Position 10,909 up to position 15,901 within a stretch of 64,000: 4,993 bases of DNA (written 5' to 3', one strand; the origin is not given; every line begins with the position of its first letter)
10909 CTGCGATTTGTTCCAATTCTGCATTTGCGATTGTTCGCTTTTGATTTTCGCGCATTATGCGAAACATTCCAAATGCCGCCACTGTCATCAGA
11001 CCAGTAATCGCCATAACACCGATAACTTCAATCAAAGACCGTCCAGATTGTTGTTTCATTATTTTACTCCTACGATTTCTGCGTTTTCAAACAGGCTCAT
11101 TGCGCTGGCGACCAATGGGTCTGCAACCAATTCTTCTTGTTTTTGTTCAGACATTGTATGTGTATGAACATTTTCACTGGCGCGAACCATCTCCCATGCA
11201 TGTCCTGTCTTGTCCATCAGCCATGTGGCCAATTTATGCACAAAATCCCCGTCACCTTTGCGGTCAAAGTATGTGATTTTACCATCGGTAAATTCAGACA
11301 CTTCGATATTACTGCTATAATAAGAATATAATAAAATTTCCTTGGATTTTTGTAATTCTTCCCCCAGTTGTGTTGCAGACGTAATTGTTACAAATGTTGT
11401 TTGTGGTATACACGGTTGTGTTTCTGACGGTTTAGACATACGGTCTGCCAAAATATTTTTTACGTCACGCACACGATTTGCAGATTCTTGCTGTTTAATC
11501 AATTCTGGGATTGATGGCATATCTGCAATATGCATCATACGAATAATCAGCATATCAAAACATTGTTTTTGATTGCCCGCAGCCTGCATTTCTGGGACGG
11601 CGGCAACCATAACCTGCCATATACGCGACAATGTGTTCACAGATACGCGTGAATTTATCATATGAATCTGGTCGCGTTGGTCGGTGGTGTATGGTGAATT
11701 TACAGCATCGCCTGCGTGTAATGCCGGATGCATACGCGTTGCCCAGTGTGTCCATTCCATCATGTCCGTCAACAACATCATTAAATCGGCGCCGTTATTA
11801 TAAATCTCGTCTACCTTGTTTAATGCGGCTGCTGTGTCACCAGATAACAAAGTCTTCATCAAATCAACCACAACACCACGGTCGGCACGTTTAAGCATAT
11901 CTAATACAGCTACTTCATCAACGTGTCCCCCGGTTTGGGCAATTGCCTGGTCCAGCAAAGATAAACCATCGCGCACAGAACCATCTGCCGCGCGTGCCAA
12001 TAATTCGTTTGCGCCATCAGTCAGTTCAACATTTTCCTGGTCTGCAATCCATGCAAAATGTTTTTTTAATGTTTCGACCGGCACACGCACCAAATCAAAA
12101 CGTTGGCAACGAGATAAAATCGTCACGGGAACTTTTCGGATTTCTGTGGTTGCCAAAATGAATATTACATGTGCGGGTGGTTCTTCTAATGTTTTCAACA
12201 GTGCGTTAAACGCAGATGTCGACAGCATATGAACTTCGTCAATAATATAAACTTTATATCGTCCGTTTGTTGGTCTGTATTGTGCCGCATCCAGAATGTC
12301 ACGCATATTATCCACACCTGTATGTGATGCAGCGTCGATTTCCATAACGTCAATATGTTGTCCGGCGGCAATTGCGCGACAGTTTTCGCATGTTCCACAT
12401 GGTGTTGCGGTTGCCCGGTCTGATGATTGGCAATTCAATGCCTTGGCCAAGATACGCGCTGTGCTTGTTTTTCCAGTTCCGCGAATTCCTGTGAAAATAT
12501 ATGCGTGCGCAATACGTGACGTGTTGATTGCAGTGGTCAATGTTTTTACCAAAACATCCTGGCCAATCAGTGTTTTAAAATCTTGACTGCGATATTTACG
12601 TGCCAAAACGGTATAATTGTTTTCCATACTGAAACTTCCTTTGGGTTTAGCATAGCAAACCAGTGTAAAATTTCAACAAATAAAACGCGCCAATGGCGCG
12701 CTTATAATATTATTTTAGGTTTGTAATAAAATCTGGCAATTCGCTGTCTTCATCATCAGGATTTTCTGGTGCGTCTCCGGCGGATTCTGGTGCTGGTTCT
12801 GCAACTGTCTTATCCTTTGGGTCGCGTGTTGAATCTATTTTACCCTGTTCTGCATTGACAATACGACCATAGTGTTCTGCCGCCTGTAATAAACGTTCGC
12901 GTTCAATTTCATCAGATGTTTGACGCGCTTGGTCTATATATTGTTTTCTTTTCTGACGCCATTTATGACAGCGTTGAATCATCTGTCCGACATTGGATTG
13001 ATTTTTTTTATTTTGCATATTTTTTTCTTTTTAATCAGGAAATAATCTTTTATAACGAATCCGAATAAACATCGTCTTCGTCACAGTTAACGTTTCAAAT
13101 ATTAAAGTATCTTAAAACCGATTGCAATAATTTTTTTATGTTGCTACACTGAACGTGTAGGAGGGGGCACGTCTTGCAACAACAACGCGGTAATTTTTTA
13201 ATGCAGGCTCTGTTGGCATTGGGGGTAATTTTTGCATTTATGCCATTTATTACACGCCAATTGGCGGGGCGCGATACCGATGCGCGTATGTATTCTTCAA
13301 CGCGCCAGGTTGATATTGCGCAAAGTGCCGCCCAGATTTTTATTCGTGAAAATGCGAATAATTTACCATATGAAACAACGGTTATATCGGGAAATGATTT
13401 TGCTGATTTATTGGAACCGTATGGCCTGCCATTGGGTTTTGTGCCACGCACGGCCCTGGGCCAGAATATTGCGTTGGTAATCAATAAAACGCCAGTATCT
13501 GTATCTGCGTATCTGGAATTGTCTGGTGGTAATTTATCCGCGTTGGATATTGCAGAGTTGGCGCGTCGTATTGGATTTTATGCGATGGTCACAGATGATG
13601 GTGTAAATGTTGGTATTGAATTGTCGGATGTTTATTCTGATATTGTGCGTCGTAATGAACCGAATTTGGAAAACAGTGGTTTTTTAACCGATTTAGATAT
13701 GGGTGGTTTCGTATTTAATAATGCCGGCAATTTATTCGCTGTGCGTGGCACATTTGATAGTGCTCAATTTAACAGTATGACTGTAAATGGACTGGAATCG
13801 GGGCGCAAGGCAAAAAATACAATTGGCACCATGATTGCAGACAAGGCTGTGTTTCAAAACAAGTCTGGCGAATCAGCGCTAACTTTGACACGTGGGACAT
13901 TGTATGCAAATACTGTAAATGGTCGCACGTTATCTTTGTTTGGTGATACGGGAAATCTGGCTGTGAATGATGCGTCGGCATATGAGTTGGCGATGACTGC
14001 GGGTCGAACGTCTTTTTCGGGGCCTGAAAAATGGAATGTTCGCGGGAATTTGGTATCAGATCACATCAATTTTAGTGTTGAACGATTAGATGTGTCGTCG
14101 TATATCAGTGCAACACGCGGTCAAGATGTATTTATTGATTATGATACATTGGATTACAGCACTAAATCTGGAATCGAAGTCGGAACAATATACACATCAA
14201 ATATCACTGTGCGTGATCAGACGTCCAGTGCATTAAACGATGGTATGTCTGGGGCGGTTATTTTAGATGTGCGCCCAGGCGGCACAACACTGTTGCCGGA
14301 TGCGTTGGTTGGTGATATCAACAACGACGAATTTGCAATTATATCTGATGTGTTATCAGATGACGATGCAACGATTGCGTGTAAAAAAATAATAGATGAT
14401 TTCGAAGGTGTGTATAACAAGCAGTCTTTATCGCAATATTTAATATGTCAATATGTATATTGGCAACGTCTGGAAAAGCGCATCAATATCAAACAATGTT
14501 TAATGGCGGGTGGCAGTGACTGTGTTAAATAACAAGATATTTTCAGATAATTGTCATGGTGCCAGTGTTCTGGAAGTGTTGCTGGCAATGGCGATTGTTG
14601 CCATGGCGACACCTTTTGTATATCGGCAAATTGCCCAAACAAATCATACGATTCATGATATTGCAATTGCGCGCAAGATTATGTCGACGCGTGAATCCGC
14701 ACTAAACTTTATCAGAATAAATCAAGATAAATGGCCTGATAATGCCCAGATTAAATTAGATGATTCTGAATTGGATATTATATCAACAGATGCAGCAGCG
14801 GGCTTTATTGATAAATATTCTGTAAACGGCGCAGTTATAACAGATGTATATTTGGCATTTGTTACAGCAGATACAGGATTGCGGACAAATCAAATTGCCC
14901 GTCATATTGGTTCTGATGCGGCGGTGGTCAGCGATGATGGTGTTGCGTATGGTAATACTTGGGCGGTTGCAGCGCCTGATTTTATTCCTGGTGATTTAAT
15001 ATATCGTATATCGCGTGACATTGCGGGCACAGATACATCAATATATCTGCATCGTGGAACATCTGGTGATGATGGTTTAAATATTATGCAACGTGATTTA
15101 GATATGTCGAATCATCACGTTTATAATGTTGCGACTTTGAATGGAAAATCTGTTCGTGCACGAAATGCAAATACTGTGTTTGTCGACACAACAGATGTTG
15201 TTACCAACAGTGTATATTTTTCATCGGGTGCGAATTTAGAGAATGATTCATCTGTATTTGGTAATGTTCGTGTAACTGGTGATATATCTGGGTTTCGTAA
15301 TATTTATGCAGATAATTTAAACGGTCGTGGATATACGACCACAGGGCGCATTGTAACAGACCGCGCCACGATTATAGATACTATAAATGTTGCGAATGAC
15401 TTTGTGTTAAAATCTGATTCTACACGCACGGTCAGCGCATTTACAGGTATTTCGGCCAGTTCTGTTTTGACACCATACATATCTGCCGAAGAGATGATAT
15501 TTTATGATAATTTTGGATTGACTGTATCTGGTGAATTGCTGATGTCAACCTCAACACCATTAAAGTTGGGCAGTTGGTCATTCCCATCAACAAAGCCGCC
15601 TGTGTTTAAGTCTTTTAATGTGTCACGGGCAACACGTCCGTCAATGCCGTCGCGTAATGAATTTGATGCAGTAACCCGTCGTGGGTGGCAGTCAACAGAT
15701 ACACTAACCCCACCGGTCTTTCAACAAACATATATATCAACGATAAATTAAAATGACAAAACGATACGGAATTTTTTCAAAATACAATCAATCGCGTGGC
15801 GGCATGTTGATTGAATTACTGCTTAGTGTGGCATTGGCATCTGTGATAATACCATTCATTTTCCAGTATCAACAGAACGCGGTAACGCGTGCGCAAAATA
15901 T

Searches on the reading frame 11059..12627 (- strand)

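Call 86: search_protein_families(library=pfam, proteins=[window:11059-12627:-], max_evalue=0.00001)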
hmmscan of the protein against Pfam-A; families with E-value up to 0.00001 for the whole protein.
window:11059-12627:- (522 aa): 7 families
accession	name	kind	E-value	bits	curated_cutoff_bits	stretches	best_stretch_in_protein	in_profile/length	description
PF13177.12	DNA_pol3_delta2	-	2.4e-45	154.8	27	1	23-180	2-158/161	DNA polymerase III, delta subunit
PF12169.13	DNA_pol3_gamma3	-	1.8e-30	106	24.4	1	237-379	2-142/143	DNA polymerase III subunits gamma and tau domain III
PF22608.2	DNAX_ATPase_lid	-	1.5e-16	60.4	27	1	188-234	3-49/49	DNA polymerase III clamp loader subunit, ATPase lid domain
PF00004.35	AAA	-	2.4e-13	51.1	21.2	1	44-177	2-126/131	ATPase family associated with various cellular activities (AAA)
PF12362.13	DUF3646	-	8.9e-09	36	30.2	1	418-521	4-114/114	DNA polymerase III gamma and tau subunits C terminal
PF13604.12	AAA_30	-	1.4e-07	31.9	27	1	42-157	20-122/191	AAA domain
PF13401.12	AAA_22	-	5.2e-07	30.5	27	1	43-164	8-127/130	AAA domain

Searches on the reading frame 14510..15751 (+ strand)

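Call 22: search_protein_families(library=pfam, proteins=[window:14510-15751:+], max_evalue=0.01)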
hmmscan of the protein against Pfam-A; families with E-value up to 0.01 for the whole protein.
window:14510-15751:+ (413 aa): 0 families

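Call 106: search_protein_families(library=ncbifam, proteins=[window:14510-15751:+], max_evalue=0.1)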
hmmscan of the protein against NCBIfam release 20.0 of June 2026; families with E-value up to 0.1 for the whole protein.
window:14510-15751:+ (413 aa): 2 families
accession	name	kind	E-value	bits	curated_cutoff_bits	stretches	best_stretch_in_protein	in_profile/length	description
TIGR01707.1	gspI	equivalog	0.0075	16.8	44.35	1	17-48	1-32/101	type II secretion system minor pseudopilin GspI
TIGR00659.1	TIGR00659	equivalog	0.02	14.4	249.7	1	8-54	48-93/226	CidB/LrgB family autolysis modulator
